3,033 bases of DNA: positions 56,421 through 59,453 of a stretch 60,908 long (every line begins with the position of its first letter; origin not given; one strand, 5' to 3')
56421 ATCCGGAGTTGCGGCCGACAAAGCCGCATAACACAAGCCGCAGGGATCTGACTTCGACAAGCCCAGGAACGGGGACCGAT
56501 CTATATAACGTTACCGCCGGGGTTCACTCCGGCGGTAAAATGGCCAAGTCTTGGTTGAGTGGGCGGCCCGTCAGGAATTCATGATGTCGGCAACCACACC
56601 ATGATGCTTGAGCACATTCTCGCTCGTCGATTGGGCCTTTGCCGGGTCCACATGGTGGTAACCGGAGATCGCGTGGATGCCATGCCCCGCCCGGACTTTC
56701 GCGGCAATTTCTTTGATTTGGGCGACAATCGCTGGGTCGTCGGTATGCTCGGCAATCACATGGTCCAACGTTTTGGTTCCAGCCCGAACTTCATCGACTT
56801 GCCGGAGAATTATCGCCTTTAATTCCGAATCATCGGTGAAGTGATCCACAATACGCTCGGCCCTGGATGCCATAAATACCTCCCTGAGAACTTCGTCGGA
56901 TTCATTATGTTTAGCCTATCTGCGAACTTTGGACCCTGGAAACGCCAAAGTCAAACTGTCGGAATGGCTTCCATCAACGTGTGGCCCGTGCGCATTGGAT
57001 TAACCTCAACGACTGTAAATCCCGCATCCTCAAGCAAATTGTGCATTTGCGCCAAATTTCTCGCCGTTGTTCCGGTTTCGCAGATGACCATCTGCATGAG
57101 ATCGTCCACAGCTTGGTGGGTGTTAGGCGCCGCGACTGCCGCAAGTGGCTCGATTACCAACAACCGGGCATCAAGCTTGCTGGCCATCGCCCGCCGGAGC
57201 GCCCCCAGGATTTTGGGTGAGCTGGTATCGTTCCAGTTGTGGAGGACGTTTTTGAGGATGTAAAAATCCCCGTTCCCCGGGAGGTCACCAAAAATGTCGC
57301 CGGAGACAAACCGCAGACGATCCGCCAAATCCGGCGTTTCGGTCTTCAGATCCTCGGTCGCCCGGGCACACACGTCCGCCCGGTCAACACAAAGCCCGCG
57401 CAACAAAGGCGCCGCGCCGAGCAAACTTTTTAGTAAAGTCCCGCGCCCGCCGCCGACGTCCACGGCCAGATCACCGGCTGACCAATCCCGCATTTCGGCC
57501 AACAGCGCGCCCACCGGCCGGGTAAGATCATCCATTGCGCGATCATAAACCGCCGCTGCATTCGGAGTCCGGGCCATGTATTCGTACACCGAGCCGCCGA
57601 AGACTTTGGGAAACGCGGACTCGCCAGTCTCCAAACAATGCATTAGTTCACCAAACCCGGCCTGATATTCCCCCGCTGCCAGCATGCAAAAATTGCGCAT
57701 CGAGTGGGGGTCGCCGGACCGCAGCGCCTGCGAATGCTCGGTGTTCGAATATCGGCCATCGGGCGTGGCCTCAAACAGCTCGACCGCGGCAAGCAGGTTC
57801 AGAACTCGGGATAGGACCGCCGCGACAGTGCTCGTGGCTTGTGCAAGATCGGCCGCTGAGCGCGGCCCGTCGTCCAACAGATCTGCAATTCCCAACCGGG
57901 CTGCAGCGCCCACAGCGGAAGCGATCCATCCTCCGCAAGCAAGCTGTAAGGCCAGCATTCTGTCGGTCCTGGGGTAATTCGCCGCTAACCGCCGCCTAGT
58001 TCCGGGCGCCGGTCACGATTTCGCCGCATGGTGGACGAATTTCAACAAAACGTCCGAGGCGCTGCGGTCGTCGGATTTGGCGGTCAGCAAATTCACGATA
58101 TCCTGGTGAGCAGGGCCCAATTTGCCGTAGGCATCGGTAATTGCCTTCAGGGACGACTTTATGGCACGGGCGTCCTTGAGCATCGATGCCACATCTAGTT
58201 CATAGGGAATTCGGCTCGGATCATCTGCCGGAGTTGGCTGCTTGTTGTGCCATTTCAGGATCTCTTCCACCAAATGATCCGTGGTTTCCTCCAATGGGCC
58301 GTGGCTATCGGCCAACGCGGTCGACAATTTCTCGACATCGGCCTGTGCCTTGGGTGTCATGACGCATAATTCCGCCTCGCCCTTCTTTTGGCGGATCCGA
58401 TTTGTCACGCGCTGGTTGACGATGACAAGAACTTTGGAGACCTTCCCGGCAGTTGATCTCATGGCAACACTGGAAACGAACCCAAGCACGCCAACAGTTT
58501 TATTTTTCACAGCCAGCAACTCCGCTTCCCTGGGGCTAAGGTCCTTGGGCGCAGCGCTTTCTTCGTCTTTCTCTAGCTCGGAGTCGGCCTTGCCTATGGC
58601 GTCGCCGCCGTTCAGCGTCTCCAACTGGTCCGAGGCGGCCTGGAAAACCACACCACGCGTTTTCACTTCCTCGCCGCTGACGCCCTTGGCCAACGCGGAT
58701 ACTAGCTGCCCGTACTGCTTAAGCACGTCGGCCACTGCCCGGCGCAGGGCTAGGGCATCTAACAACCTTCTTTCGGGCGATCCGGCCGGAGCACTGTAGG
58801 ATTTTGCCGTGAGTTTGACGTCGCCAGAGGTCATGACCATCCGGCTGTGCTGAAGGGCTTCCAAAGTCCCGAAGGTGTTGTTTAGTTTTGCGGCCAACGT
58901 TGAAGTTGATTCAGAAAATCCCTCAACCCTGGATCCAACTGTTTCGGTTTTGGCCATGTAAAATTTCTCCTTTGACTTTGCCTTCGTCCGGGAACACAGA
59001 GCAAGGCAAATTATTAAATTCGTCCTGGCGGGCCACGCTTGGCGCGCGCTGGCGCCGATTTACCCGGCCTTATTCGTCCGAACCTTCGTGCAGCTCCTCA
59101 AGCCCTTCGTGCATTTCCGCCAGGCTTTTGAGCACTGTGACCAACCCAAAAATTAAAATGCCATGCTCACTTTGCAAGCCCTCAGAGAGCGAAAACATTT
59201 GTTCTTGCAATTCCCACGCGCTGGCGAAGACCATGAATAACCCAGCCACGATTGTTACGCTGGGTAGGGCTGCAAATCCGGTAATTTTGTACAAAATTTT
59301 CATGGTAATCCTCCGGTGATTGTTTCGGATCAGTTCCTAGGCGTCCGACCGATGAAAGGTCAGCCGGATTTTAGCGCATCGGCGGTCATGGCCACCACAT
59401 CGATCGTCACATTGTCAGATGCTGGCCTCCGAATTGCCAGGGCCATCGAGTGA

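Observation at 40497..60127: Orphan hybrid NRPS-PKS-NRPS assembly line with trans-ER, O-methyltransferase and its own PPTase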

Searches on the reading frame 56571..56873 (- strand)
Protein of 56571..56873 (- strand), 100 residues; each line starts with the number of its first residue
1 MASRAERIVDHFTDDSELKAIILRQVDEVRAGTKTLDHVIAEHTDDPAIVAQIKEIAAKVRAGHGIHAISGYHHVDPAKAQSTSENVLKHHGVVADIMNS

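Call 4: search_protein_families(library=pfam, proteins=[window:56571-56873:-], max_evalue=0.01)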
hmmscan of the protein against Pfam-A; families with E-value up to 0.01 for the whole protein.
window:56571-56873:- (100 aa): 0 families

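Call 26: search_protein_families(library=ncbifam, proteins=[window:56571-56873:-], max_evalue=0.01)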
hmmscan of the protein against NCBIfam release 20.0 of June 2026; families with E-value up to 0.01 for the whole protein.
window:56571-56873:- (100 aa): 1 family
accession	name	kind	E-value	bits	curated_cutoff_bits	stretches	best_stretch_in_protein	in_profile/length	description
TIGR04022.1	sulfur_SfnB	equivalog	0.0074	15.2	430.9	1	26-95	251-320/391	SfnB family sulfur acquisition oxidoreductase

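Call 30: find_homologous_proteins(query=window:56571-56873:-, max_evalue=0.001)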
Query window:56571-56873:- (100 aa): 5 proteins with E <= 0.001 among 12 candidates.
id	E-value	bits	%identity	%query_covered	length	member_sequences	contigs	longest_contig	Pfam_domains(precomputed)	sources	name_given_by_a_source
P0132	7.8e-56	203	99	100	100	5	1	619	-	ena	-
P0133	3.1e-50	185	90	100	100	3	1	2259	-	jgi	-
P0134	4.7e-44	166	80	98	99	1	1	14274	-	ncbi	-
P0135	8.7e-40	152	76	100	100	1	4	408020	-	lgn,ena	-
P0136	2.7e-32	128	66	100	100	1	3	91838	-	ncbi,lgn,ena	-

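Call 37: predict_structure(alignment_id=A1)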
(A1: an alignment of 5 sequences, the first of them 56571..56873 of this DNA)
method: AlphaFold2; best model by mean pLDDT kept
length: 100 residues; sequences in the alignment: 5
mean_pLDDT: 63.5   pTM: 0.49
mean pLDDT of the five models: 63.5, 62.9, 55.7, 54.2, 46.3
residues with pLDDT >= 90: 0; 70-90: 43; 50-70: 29; < 50: 28
segments of 3 or more residues with pLDDT < 50: 72-77, 79-100
pLDDT, mean of each block of 10 residues (from residue 1): 69 76 80 81 78 68 57 44 46 35
secondary structure, 60 per line:
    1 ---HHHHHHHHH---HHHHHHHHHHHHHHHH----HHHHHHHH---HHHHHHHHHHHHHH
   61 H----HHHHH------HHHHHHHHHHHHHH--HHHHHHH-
elements in order: H4-12 H16-31 H36-43 H47-61 H66-70 H77-90 H93-99

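Call 38: search_protein_representatives(alignment_id=A1)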
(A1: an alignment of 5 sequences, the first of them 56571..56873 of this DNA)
Query: 5 sequences, 100 profile positions. Proteins with E-value up to 0.001 (for the whole library): 27; up to 1e-10: 17; up to 1e-30: 1. The best 27 are listed.
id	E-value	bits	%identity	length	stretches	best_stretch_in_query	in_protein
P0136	1.6e-52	192.0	-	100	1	1-100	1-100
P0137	3.9e-27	110.4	-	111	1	2-100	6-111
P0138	7.4e-25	103.1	-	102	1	2-99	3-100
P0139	4.8e-24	100.5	-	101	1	1-100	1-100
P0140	2.7e-22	94.9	-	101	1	1-99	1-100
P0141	5.6e-20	87.5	-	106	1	2-100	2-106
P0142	3.0e-19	85.1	-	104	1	1-99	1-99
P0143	6.2e-19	84.1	-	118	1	3-99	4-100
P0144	1.5e-18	82.9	-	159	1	3-98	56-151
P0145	2.0e-16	76.0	-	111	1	1-100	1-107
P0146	2.1e-15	72.8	-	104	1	3-100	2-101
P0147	3.2e-15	72.2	-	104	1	2-100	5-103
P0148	2.8e-14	69.2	-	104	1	1-100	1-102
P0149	4.4e-14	68.6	-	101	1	3-100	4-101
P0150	2.8e-13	66.0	-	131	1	3-100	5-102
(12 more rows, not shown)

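Call 69: search_protein_families(library=phrogs, proteins=[window:56571-56873:-], max_evalue=0.01)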
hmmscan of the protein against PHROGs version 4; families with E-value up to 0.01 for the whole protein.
window:56571-56873:- (100 aa): 0 families

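Call 72: predict_structure(alignment_id=A3)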
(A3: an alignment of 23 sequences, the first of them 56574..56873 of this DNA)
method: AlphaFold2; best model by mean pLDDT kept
length: 100 residues; sequences in the alignment: 23
mean_pLDDT: 94.7   pTM: 0.74
mean pLDDT of the five models: 94.7, 94.5, 94.4, 93.3, 93.1
residues with pLDDT >= 90: 98; 70-90: 1; 50-70: 1; < 50: 0
segments of 3 or more residues with pLDDT < 50: none
pLDDT, mean of each block of 10 residues (from residue 1): 91 96 95 95 95 95 95 95 96 94
secondary structure, 60 per line:
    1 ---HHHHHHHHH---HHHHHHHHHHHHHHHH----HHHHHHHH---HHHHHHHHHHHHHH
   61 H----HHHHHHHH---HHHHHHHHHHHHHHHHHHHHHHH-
elements in order: H4-12 H16-31 H36-43 H47-61 H66-73 H77-99
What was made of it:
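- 56571..56873 (-): 100-aa all-helical protein of a small cluster-specific family; core gene directly upstream of NRPS1. AF2 pLDDT 94.7 with six helices (call 72).
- Tried and rejected: The first AF2 model (5 sequences) had low confidence (pLDDT 63.5, call 37) and was replaced by the 23-sequence model (call 72).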

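Call 74: fold_search(model_id=the predicted structure, library=pdb)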
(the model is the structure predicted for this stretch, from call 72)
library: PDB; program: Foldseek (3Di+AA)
matches with E <= 10: 9; with E <= 0.001: 0
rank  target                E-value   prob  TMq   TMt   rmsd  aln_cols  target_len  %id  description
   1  2vmb_B                2.5e+00  0.23  0.39  0.35   8.6        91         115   21  The three-dimensional structure of the cytoplasmic domains of EpsF from the Type 2 Secretion System of Vibrio cholerae (released 2009-02-10)
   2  7rkc_B                4.3e+00  0.09  0.22  0.12  10.0        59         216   19  Computationally designed tunable C2 symmetric tandem repeat homodimer, D_3_633 (released 2022-05-18)
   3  7rkc_A                4.6e+00  0.04  0.24  0.13  16.3       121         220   14  Computationally designed tunable C2 symmetric tandem repeat homodimer, D_3_633 (released 2022-05-18)
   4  2vma_B                4.9e+00  0.09  0.30  0.28  11.8       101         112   17  The three-dimensional structure of the cytoplasmic domains of EpsF from the Type 2 Secretion System of Vibrio cholerae (released 2009-02-10)
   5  9dcx                  7.1e+00  0.05  0.26  0.12  12.2        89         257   18  Crystal Structure of designed allosteric facilitated dissociation switch AS1 (released 2025-08-20)
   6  9zn0_A                8.6e+00  0.04  0.31  0.29  13.7       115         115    9  Crystal structure of the Commd10 S50E HN domain mutant in domain swapped conformation (released 2026-01-21)
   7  8a98_i                9.1e+00  0.07  0.28  0.29   6.9        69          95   16  CRYO-EM STRUCTURE OF LEISHMANIA MAJOR 80S RIBOSOME : snoRNA MUTANT (released 2023-10-11)
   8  9au9_A                9.7e+00  0.11  0.38  0.08   3.9        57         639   12  Ternary complex of human DNA polymerase theta polymerase domain with a mismatched T:G base pair (released 2025-03-05)
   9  9dcz_A                9.7e+00  0.04  0.26  0.12  11.9        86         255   19  Designed allosteric facilitated dissociation switch AS1 in complex state TH with methylated lysines, crystal #1 (released 2025-08-20)
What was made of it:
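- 56571..56873 (-): Best Foldseek PDB E=2.5 (call 74).
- On MbtH-like NRPS partner (alternative identity of the 100-aa protein): The all-helical model has no PDB neighbour (calls 72, 74).
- Tried and rejected: The Foldseek PDB search gave nothing significant (call 74).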

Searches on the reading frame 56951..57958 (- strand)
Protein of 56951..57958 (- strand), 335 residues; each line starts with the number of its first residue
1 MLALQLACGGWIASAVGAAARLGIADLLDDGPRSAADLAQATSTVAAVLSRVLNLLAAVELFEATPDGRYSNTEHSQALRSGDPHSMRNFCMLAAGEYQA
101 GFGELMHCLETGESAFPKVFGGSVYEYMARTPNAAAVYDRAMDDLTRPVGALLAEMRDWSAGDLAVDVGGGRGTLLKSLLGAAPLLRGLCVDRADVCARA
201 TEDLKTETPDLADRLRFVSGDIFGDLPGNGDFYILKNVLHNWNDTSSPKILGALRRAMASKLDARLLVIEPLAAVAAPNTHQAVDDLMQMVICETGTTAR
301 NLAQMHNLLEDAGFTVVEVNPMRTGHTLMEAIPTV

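Call 4: search_protein_families(library=pfam, proteins=[window:56951-57958:-], max_evalue=0.01)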
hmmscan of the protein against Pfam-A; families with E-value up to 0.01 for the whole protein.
window:56951-57958:- (335 aa): 6 families
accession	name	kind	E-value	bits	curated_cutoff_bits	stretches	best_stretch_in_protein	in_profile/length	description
PF00891.24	Methyltransf_2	-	5.8e-29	101.4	22.3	1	105-314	4-209/210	O-methyltransferase domain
PF08100.18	Dimerisation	-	3.5e-13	49.6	25.6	1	2-79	8-90/93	O-methyltransferase dimerisation domain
PF08242.18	Methyltransf_12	-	1.7e-06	29.1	30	1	166-258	1-92/98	Methyltransferase domain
PF13489.12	Methyltransf_23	-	0.0012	19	27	1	166-319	27-164/164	Methyltransferase domain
PF13649.12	Methyltransf_25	-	0.0038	18.3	27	0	166-259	2-94/97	Methyltransferase domain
PF25213.1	HVO_A0261_N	-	0.0082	16.4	35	0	13-74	5-65/86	HVO_A0261 N-terminal domain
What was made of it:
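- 56951..57958 (-): Class I SAM methyltransferase of the aromatic small-molecule O-MT type (335 aa); core gene. PF00891 5.8e-29 and PF08100 3.5e-13 (call 4).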

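Call 26: search_protein_families(library=ncbifam, proteins=[window:56951-57958:-], max_evalue=0.01)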
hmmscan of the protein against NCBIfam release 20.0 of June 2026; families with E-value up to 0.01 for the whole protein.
window:56951-57958:- (335 aa): 4 families
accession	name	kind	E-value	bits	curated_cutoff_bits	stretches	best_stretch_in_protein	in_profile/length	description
TIGR02716.1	C20_methyl_CrtF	equivalog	1.3e-11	44.1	276.1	1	15-317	6-302/306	bacteriochlorophyllide d C-20 methyltransferase BchU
NF050150.1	RiPP_MTase_ApyS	equivalog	2.3e-06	27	400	1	3-221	5-200/323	RiPP biosynthesis methyltransferase ApyS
TIGR04543.1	ketoArg_3Met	equivalog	0.00014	21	425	1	28-270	34-262/336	2-ketoarginine methyltransferase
NF033788.1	HTH_metalloreg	subfamily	0.00054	19.7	55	1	14-70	6-63/77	metalloregulator ArsR/SmtB family transcription factor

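Call 60: search_solved_structures(query=window:56951-57958:-, max_evalue=1e-8)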
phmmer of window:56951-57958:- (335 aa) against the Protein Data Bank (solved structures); distinct sequences matched with E-value up to 1e-8: 71 (the best 60 are shown).
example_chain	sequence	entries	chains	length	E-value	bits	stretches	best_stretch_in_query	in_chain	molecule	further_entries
6c5b_A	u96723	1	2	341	5.4e-51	177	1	3-333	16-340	Methyltransferase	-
4z2y_A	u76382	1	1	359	1.2e-48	169.3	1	5-324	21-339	CalO6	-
3gwz_A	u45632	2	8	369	8.9e-43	150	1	7-325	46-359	MmcR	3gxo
8rdm_A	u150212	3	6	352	5e-42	147.5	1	3-333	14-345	DtpM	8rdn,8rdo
3lst_A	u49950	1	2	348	6.2e-41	143.9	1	6-316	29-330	CalO1 Methyltransferase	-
8h3t_A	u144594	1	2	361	1.8e-38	135.9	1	4-333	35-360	AlpH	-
4d7k_A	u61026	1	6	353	3.1e-37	131.8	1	13-323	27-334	SAM-DEPENDENT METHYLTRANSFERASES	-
2ip2_A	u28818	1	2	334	7.8e-37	130.5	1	4-319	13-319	Probable phenazine-specific methyltransferase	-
3i53_A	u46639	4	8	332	1.3e-31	113.3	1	14-322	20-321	O-methyltransferase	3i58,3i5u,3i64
6clw_A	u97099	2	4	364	2.5e-30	109.1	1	15-327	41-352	O-methyltransferase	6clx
7pga_A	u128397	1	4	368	2.9e-23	85.9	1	15-320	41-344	Carminomycin 4-O-methyltransferase DnrK,Methyltransferase domain-containing protein,Aclaci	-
7pgj_A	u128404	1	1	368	5.3e-23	85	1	15-320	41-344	Carminomycin 4-O-methyltransferase DnrK,Methyltransferase domain-containing protein,Aclaci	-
7oy1_A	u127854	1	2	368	5.6e-23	84.9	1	15-320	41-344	Carminomycin 4-O-methyltransferase DnrK,Methyltransferase domain-containing protein,Aclaci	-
7phf_A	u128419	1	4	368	6e-23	84.8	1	15-320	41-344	Carminomycin 4-O-methyltransferase DnrK,Methyltransferase domain-containing protein,Aclaci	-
7phd_A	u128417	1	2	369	2.5e-22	82.8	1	15-322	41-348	Carminomycin 4-O-methyltransferase DnrK,Methyltransferase domain-containing protein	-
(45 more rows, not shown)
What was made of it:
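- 56951..57958 (-): Nearest solved structures are 6c5b, CalO6, MmcR, CalO1 and PhzM (call 60).
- On Aromatic small-molecule O-methyltransferase (PF00891): Calls 4, 60.
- The methyltransferase is nearest to phenolic O-MTs (call 60).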

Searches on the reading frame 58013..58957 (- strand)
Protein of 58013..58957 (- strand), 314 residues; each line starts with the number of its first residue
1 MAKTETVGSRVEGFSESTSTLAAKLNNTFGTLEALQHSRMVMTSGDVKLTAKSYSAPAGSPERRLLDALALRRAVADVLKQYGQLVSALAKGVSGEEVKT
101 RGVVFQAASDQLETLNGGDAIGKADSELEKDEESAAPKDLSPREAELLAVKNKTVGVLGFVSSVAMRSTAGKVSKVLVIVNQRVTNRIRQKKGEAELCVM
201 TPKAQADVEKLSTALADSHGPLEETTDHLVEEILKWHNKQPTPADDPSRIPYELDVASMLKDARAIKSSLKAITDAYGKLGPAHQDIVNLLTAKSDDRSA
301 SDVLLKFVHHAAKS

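Call 4: search_protein_families(library=pfam, proteins=[window:58013-58957:-], max_evalue=0.01)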
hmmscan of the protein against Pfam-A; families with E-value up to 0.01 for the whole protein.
window:58013-58957:- (314 aa): 0 families

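Call 26: search_protein_families(library=ncbifam, proteins=[window:58013-58957:-], max_evalue=0.01)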
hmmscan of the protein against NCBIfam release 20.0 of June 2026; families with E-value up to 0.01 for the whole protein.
window:58013-58957:- (314 aa): 0 families

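Call 61: search_solved_structures(query=window:58013-58957:-, max_evalue=1)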
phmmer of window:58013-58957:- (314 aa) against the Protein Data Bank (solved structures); distinct sequences matched with E-value up to 1: 0.

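Call 69: search_protein_families(library=phrogs, proteins=[window:58013-58957:-], max_evalue=0.01)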
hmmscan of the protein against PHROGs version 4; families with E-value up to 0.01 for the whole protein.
window:58013-58957:- (314 aa): 0 families

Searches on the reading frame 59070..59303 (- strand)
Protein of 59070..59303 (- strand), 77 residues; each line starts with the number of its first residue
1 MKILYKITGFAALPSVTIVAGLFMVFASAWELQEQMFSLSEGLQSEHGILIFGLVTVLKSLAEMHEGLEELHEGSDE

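Call 4: search_protein_families(library=pfam, proteins=[window:59070-59303:-], max_evalue=0.01)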
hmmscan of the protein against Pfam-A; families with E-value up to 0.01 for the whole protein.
window:59070-59303:- (77 aa): 0 families

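Call 26: search_protein_families(library=ncbifam, proteins=[window:59070-59303:-], max_evalue=0.01)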
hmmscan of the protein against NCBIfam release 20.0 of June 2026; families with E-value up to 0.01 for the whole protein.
window:59070-59303:- (77 aa): 0 families

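Call 69: search_protein_families(library=phrogs, proteins=[window:59070-59303:-], max_evalue=0.01)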
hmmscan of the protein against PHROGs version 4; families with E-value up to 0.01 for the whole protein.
window:59070-59303:- (77 aa): 0 families
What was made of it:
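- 59070..59303 (-): 77-aa protein with one hydrophobic N-terminal segment; function unknown; lineage-specific. No Pfam, NCBIfam or PHROG hit (calls 4, 26, 69).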
